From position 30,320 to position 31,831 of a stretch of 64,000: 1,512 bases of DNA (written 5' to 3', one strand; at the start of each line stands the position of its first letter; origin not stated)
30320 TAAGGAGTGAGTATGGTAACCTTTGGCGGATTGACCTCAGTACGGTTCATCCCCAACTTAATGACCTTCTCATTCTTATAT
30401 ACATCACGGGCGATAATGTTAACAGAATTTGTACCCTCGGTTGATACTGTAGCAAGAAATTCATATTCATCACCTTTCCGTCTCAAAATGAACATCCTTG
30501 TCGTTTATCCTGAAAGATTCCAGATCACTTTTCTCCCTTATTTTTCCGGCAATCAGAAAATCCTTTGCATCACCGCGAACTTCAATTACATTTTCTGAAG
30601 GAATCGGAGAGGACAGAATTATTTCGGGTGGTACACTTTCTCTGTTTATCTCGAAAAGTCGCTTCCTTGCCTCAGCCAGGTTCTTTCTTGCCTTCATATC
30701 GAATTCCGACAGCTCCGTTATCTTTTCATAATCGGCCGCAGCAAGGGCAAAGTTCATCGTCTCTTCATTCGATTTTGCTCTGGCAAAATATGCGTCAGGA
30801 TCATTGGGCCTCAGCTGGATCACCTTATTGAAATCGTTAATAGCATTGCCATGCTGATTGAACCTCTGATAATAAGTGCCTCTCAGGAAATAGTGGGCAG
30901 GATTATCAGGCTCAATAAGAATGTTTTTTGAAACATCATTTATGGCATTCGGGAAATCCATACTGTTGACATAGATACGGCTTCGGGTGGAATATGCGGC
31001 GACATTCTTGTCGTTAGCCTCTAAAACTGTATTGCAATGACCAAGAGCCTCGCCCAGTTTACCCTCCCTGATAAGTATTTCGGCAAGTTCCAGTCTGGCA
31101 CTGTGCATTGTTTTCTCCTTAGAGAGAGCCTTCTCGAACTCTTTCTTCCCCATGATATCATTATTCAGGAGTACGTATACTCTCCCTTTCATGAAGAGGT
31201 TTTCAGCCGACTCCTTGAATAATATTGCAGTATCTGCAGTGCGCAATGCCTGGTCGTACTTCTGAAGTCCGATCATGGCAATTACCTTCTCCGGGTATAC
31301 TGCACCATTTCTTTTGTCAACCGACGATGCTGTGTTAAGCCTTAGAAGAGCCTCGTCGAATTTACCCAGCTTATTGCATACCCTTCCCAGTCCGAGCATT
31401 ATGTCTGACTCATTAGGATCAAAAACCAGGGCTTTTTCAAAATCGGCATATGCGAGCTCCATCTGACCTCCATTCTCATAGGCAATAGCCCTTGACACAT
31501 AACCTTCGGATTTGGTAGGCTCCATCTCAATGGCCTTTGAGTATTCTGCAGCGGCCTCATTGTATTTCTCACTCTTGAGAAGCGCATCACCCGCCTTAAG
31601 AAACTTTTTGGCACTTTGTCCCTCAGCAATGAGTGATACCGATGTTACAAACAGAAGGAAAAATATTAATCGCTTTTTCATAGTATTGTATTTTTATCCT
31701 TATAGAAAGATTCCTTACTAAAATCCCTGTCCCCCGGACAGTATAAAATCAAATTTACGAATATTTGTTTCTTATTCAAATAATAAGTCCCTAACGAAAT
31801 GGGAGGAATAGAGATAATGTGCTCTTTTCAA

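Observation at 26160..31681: Secreted TPR/Ig/caspase-like protease is paired with a propeller-sensor PP2C phosphatase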

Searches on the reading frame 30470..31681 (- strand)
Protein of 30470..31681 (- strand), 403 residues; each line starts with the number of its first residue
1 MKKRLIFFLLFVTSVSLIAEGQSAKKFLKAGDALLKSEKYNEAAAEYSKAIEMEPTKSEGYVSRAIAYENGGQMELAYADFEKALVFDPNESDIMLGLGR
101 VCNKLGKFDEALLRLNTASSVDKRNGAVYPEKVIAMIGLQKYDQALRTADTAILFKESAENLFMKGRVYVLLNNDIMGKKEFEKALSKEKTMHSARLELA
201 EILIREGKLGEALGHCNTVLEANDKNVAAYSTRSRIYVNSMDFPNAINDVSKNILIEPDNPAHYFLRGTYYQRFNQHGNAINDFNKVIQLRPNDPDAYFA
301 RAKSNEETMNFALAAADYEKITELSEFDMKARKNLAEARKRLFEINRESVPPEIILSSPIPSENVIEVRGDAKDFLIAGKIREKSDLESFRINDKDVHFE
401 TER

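Call 3: search_protein_families(library=pfam, proteins=[window:30470-31681:-], max_evalue=0.01)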
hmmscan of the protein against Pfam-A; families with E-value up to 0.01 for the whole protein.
window:30470-31681:- (403 aa): 27 families (the best 25 are shown)
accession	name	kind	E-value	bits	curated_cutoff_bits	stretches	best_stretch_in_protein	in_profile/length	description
PF13431.12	TPR_17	-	1.8e-24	84.3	24.4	2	81-112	2-33/34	Tetratricopeptide repeat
PF07719.23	TPR_2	-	1.1e-21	75.5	27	1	29-56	6-33/34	Tetratricopeptide repeat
PF00515.34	TPR_1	-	3.9e-21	74.4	27.8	2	59-90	2-33/34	Tetratricopeptide repeat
PF13414.12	TPR_11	-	4.9e-21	74.6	26.8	2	31-70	1-40/42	TPR repeat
PF13181.12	TPR_8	-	1.7e-19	68.7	25.7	1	264-294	4-34/34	Tetratricopeptide repeat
PF13432.12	TPR_16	-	4.2e-19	69.1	32.7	2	28-90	1-63/65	Tetratricopeptide repeat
PF14559.12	TPR_19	-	6.4e-19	68.5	25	2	72-124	5-57/68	Tetratricopeptide repeat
PF13371.12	TPR_9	-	6.6e-14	52.1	35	1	235-302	3-70/73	Tetratricopeptide repeat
PF13428.12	TPR_14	-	7.6e-14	51.3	23.5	0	264-303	4-43/44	Tetratricopeptide repeat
PF13424.12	TPR_12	-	9.5e-12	45.4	30.1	0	88-122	41-75/77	Tetratricopeptide repeat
PF23914.1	TPR_CcmH_CycH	-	2e-11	44.4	42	1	162-248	53-142/158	Cytochrome c-type biogenesis protein H TPR domain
PF12895.13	ANAPC3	-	6.2e-10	39.7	27.2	0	38-115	3-79/82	Anaphase-promoting complex, cyclosome, subunit 3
PF25062.1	ARM_TT21_N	-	1.6e-06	28.5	40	1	23-146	99-222/222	Tetratricopeptide repeat protein 21 N-terminal ARM repeat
PF22860.2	DUF7017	-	3.5e-05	24.3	27.5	0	187-247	65-125/141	Domain of unknown function (DUF7017)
PF12569.14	NatA_aux_su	-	5.3e-05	22.8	33.3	0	38-88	206-256/515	N-terminal acetyltransferase A, auxiliary subunit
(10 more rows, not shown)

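Call 77: search_protein_families(library=padloc, proteins=[window:30470-31681:-], max_evalue=0.001)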
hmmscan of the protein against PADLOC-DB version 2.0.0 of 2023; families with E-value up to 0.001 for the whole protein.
window:30470-31681:- (403 aa): 0 families
